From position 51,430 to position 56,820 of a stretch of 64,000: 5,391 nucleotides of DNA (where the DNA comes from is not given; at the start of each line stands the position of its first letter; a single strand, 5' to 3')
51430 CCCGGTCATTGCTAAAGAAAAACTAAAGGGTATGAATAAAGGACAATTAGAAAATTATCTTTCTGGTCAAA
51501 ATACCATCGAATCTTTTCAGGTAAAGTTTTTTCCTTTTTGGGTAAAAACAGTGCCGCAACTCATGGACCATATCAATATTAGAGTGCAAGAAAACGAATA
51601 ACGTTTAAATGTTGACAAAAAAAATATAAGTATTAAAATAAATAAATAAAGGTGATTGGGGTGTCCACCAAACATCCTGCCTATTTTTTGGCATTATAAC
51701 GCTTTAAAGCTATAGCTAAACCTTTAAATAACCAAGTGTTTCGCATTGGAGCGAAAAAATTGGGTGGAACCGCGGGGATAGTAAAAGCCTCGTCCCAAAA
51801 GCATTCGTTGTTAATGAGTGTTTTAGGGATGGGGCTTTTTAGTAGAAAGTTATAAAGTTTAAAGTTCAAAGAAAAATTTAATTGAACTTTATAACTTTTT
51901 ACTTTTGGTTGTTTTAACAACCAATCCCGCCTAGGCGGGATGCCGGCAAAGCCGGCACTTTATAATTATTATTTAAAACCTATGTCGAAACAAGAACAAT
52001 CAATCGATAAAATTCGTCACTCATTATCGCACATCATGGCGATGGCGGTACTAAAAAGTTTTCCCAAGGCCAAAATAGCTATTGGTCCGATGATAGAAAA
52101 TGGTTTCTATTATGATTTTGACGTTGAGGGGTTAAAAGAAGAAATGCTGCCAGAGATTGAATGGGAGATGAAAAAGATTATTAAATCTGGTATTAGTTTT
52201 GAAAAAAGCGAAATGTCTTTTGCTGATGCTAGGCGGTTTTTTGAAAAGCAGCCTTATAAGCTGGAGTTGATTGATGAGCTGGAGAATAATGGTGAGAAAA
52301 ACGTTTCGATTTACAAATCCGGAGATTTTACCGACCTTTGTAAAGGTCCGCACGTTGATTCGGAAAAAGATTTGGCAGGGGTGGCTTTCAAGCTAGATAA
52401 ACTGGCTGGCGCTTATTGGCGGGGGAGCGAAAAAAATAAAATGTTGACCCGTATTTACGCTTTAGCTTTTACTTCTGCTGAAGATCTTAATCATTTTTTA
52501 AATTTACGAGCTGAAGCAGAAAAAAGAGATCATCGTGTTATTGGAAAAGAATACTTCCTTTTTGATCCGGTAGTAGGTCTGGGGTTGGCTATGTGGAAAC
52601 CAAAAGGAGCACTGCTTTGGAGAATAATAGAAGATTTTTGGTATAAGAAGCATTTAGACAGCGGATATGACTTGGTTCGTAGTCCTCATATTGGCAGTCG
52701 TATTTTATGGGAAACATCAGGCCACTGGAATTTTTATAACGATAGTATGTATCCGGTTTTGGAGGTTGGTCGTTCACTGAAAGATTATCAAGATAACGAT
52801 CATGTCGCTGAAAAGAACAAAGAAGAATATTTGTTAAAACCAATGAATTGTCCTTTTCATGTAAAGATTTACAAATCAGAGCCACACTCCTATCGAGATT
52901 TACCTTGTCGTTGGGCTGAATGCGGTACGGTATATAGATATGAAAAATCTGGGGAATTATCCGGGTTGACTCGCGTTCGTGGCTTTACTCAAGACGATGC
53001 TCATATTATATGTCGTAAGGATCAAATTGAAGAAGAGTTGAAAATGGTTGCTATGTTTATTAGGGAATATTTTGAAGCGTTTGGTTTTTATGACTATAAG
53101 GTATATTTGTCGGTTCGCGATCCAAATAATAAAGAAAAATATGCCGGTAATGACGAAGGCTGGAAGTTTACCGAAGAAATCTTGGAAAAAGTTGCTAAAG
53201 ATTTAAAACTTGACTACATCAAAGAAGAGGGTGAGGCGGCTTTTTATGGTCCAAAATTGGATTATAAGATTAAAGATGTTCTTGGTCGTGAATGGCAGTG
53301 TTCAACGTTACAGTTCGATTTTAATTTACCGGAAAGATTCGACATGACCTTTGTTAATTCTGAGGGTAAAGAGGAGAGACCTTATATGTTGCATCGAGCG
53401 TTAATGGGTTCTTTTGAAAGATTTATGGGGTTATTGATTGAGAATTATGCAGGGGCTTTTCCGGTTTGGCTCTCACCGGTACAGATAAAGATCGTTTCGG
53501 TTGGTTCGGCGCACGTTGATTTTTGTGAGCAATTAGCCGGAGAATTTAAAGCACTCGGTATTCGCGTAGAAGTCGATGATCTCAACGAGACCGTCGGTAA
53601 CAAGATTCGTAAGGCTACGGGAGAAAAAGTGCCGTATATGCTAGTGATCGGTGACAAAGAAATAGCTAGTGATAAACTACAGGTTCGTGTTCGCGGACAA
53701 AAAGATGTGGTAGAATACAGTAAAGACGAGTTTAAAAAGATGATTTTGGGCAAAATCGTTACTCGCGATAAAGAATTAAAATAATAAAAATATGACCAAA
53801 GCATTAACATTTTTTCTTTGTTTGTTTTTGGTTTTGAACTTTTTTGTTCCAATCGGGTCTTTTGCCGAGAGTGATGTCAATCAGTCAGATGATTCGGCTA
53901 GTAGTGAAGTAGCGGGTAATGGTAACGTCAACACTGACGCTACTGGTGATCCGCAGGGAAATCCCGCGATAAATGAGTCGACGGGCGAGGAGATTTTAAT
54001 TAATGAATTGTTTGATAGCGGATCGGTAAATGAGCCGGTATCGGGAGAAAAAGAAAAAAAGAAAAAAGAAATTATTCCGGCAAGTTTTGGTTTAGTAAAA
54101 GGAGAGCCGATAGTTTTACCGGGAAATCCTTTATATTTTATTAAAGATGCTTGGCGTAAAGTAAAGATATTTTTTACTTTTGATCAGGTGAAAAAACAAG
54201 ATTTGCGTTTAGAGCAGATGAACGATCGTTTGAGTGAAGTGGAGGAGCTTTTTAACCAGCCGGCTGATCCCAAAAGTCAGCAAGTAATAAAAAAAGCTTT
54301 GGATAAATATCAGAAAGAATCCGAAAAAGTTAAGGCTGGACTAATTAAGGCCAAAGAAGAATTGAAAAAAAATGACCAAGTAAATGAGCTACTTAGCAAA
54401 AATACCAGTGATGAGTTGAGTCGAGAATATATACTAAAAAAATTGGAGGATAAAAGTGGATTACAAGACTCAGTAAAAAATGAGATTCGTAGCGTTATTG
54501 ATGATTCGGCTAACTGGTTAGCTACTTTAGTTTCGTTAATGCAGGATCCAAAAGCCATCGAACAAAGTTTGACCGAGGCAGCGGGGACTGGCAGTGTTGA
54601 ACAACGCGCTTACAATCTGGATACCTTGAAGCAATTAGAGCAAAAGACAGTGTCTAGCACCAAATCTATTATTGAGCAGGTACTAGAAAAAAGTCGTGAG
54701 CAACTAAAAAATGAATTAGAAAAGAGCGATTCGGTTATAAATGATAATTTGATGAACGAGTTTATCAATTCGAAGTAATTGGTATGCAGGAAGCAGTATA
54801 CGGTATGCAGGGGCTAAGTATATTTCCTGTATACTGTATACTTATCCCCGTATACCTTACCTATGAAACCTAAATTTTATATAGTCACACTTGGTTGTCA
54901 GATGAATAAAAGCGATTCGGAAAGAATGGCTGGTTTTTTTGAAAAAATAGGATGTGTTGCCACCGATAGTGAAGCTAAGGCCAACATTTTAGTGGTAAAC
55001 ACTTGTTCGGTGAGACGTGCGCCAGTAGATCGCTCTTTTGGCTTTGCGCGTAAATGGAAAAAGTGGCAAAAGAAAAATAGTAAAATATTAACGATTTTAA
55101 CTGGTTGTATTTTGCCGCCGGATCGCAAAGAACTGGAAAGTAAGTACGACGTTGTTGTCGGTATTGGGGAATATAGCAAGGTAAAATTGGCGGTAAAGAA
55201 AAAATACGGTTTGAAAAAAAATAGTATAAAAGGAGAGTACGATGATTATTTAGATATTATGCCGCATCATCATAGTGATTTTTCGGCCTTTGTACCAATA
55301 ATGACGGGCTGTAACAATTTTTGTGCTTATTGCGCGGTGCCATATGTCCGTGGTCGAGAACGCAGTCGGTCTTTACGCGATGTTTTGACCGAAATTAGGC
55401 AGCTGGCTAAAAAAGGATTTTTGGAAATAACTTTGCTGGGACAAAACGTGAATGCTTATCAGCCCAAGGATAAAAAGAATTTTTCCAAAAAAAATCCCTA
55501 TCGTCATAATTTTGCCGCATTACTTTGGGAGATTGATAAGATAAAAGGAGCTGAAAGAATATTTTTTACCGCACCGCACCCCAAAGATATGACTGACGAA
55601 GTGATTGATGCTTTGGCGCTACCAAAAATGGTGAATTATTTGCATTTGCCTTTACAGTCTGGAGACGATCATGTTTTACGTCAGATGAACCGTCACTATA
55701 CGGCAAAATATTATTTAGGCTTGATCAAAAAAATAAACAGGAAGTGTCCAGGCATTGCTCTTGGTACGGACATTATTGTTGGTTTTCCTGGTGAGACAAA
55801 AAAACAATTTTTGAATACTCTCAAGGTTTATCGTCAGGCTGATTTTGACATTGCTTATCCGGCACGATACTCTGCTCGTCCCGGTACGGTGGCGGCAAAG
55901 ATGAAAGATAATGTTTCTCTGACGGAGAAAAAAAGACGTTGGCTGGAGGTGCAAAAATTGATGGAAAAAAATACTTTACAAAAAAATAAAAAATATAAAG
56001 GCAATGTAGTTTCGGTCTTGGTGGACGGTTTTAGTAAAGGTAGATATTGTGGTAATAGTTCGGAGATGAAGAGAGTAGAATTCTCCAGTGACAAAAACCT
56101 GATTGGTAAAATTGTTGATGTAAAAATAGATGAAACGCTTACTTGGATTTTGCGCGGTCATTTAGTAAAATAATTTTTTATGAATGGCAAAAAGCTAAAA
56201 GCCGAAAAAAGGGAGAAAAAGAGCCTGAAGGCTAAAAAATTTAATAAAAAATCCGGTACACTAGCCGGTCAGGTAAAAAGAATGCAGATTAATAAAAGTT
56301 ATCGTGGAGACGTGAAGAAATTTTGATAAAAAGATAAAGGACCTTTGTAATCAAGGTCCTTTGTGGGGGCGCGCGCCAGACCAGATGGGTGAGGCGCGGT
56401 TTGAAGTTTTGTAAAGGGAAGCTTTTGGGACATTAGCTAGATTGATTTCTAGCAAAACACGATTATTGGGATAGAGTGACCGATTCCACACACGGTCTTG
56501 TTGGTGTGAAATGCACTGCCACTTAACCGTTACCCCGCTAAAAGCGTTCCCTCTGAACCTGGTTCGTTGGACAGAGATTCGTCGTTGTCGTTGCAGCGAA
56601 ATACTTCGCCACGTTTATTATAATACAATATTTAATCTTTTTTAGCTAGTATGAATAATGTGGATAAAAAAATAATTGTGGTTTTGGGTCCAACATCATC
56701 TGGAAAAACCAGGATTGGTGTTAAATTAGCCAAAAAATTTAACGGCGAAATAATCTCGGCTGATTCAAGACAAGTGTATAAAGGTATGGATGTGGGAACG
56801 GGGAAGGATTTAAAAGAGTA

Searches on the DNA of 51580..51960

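Call 75: search_rna_families(source=window, start=51580, end=51960, threshold=evalue, max_evalue=0.1)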
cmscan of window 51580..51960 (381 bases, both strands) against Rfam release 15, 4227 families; matches with E-value up to 0.1: 2.
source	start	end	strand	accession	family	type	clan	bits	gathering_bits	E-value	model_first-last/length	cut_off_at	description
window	51624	51800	+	RF00230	T-box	Cis-reg; leader;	-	46.4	93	2.9e-09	1-219/219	no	T-box leader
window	51842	51902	+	RF00027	let-7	Gene; miRNA;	CL00148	23.2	53.5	0.022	11-75/84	no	let-7 microRNA precursor family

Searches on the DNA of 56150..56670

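Call 74: search_rna_families(source=window, start=56150, end=56670, threshold=evalue, max_evalue=0.1)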
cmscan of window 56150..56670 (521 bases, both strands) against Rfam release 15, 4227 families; matches with E-value up to 0.1: 0.
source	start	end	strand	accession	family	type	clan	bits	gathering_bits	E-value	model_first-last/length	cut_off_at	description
